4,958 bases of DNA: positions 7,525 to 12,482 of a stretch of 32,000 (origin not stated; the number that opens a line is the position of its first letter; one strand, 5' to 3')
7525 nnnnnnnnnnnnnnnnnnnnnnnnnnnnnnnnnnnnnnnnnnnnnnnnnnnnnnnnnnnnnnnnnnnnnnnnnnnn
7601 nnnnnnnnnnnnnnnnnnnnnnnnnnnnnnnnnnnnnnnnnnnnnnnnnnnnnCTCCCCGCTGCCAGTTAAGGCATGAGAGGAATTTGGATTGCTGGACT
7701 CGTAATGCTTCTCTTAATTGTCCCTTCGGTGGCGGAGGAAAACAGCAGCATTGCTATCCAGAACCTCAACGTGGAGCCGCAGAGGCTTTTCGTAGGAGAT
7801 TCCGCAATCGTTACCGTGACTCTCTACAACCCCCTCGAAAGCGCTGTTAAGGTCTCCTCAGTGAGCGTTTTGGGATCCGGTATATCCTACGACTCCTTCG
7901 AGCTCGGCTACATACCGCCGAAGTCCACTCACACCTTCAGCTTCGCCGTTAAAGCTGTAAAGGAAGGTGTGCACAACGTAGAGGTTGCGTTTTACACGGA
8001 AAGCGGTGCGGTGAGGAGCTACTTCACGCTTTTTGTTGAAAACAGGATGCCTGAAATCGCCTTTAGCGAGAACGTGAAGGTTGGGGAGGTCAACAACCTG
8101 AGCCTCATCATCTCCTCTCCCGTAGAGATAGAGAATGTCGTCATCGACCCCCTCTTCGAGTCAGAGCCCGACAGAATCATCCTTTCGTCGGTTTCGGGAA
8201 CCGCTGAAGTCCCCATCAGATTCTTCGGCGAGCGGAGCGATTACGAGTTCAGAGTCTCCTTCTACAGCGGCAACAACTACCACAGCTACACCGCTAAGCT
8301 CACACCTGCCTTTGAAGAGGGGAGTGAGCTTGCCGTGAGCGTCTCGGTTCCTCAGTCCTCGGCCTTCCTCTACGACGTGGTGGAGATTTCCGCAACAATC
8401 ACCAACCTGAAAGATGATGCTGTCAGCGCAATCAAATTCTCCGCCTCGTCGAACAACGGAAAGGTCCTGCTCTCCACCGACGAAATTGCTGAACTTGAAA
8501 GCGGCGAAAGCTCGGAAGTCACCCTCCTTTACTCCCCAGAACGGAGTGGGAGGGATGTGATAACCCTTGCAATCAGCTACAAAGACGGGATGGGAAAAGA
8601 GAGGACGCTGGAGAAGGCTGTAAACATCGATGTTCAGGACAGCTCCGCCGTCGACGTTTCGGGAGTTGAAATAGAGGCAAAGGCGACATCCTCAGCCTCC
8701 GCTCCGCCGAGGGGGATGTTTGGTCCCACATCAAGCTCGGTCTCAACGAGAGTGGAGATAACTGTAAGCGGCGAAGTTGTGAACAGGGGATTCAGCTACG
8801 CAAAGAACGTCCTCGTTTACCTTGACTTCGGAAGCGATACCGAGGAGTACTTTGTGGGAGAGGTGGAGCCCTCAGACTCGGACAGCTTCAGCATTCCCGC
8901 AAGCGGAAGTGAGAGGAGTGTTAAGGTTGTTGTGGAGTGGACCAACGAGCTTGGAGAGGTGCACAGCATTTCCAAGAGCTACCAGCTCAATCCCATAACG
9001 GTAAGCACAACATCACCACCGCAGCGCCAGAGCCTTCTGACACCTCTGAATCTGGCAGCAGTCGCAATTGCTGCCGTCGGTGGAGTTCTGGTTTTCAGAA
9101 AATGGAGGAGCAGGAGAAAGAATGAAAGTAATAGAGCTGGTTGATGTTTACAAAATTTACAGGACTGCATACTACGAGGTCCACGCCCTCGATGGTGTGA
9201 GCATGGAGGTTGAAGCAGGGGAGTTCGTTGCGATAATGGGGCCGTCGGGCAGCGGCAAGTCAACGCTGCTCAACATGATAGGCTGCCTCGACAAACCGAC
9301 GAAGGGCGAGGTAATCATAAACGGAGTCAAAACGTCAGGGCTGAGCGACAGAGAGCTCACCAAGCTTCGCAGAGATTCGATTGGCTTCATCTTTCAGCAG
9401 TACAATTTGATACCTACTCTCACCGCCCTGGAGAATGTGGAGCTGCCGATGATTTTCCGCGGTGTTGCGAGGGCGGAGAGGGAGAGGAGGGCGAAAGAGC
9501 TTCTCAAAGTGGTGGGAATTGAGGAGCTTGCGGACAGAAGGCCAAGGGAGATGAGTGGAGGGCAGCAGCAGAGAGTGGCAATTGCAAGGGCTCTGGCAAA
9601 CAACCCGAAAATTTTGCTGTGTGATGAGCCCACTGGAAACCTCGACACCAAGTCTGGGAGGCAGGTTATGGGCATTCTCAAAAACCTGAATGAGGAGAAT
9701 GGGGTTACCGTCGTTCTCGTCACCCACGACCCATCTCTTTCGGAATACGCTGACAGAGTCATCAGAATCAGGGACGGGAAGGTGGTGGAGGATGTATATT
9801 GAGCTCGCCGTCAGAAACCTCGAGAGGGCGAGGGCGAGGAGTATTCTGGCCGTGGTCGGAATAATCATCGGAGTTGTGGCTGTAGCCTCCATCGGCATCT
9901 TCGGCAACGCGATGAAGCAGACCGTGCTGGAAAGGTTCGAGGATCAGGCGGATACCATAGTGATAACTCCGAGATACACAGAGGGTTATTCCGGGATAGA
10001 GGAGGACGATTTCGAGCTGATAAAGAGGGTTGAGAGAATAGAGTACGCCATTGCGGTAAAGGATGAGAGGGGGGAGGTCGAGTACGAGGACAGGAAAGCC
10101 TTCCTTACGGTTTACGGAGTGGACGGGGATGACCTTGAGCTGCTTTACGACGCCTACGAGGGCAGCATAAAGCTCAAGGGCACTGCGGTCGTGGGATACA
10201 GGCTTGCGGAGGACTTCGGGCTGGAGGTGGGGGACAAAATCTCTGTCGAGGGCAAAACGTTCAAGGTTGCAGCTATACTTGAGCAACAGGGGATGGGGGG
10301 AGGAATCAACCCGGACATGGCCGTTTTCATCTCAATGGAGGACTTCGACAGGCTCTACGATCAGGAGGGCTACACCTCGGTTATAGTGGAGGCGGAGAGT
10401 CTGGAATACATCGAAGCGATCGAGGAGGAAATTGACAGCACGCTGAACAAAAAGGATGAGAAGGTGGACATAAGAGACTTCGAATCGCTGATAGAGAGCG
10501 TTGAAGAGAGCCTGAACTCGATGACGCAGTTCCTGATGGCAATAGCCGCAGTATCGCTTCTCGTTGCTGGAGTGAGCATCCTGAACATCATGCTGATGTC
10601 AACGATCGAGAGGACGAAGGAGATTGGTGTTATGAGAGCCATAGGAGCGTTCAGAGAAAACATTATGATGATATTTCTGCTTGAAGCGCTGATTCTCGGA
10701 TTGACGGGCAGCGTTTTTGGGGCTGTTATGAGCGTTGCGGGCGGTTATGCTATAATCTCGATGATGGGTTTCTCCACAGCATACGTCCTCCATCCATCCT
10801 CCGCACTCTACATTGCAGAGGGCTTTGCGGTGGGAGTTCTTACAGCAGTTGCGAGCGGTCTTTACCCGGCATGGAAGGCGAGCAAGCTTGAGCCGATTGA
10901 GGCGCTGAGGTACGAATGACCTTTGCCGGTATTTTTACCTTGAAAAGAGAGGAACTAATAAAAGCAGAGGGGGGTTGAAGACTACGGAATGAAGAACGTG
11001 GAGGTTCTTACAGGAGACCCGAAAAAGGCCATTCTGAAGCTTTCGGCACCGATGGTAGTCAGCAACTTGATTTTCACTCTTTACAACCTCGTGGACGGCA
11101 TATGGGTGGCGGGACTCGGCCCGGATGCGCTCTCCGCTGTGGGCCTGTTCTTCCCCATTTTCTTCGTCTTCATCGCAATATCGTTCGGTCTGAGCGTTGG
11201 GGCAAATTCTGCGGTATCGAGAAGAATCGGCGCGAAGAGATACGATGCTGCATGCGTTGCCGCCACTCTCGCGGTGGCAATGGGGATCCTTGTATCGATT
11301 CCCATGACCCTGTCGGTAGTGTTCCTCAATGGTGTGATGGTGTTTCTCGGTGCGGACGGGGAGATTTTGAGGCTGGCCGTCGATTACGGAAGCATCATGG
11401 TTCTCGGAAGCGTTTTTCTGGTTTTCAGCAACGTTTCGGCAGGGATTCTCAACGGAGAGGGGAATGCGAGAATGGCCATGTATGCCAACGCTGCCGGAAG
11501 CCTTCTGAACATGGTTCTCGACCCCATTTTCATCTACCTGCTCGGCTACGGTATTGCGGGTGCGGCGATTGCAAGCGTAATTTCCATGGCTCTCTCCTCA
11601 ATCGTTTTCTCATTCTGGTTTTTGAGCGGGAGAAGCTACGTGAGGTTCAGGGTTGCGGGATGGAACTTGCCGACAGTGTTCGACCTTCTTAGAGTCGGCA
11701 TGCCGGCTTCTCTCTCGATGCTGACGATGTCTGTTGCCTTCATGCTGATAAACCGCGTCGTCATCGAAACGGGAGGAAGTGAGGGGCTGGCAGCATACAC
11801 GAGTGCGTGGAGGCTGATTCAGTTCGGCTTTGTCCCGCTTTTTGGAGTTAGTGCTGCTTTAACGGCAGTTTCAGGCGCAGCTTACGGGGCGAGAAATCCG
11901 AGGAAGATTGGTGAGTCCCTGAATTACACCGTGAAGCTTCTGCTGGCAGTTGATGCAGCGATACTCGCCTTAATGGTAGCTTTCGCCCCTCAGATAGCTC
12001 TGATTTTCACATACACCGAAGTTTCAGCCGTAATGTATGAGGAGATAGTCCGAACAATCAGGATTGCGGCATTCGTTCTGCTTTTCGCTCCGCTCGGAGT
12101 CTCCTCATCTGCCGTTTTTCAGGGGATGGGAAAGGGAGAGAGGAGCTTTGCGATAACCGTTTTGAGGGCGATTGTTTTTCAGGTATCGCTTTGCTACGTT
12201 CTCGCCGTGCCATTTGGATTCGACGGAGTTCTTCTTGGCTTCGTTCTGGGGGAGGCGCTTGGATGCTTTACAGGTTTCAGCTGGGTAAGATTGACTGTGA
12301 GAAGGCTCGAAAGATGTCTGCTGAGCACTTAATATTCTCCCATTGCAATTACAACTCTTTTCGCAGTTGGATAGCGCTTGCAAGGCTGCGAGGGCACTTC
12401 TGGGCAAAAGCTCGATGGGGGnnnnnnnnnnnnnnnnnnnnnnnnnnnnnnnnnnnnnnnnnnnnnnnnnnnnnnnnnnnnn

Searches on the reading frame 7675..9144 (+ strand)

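Call 31: search_protein_families(library=pfam, proteins=[window:7675-9144:+], max_evalue=0.001)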
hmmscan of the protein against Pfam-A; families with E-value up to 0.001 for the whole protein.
window:7675-9144:+ (489 aa): 5 families
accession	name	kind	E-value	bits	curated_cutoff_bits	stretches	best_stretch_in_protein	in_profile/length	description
PF07705.17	CARDB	-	1.4e-10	41.8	22.7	1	218-300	3-83/101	CARDB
PF08626.16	TRAPPC9-Trs120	-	2.7e-05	22.3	24.7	1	35-107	690-763/1229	Transport protein Trs120 or TRAPPC9, TRAPP II complex subunit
PF15780.11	ASH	-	3.8e-05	24.2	27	0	238-300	27-88/98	Abnormal spindle-like microcephaly-assoc'd, ASPM-SPD-2-Hydin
PF00927.28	Transglut_C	-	0.0003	21.3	26.6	0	36-100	9-82/106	Transglutaminase family, C-terminal ig like domain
PF17808.7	fn3_PAP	-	0.00048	20.6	33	0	362-415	1-54/118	Fn3-like domain from Purple Acid Phosphatase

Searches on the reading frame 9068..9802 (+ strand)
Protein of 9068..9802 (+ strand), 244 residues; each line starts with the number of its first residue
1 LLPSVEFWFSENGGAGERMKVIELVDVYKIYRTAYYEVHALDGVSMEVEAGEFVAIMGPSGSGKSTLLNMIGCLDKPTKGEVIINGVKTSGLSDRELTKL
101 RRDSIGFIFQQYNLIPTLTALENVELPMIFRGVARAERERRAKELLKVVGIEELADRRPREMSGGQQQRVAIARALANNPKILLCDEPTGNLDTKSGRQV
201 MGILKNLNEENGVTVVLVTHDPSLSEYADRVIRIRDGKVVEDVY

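Call 31: search_protein_families(library=pfam, proteins=[window:9068-9802:+], max_evalue=0.001)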
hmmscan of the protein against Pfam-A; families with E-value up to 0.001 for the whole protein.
window:9068-9802:+ (244 aa): 6 families
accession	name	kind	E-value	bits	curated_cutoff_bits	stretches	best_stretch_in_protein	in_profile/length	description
PF00005.33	ABC_tran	-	1.4e-39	136.3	25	1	41-189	1-136/137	ABC transporter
PF13304.12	AAA_21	-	3.7e-10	40.8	27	1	153-224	229-302/304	AAA domain, putative AbiEii toxin, Type IV TA system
PF02463.25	SMC_N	-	2.4e-07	30.9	40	1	52-236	25-213/220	RecF/RecN/SMC N terminal domain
PF13555.12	AAA_29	-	2.1e-05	24.6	27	1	39-69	10-40/61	P-loop containing region of AAA domain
PF03193.22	RsgA_GTPase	-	0.00055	20.2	30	1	28-71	84-126/174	RsgA GTPase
PF13481.12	AAA_25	-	0.0008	19.5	27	0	49-68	31-50/195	AAA domain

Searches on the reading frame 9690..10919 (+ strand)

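Call 31: search_protein_families(library=pfam, proteins=[window:9690-10919:+], max_evalue=0.001)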
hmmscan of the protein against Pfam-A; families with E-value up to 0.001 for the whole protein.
window:9690-10919:+ (409 aa): 2 families
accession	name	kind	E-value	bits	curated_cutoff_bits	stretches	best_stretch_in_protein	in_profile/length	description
PF12704.14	MacB_PCD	-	2.5e-28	100.2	27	1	51-249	1-205/207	MacB-like periplasmic core domain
PF02687.27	FtsX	-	6.3e-19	68.6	25.5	1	284-402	2-120/120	FtsX-like permease C-terminal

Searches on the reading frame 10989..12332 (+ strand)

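Call 31: search_protein_families(library=pfam, proteins=[window:10989-12332:+], max_evalue=0.001)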
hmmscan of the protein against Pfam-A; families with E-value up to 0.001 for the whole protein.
window:10989-12332:+ (447 aa): 1 family
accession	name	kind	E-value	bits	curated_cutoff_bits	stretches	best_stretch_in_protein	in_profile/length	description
PF01554.23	MatE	-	1.9e-67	226.4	24.9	2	21-180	1-161/161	MatE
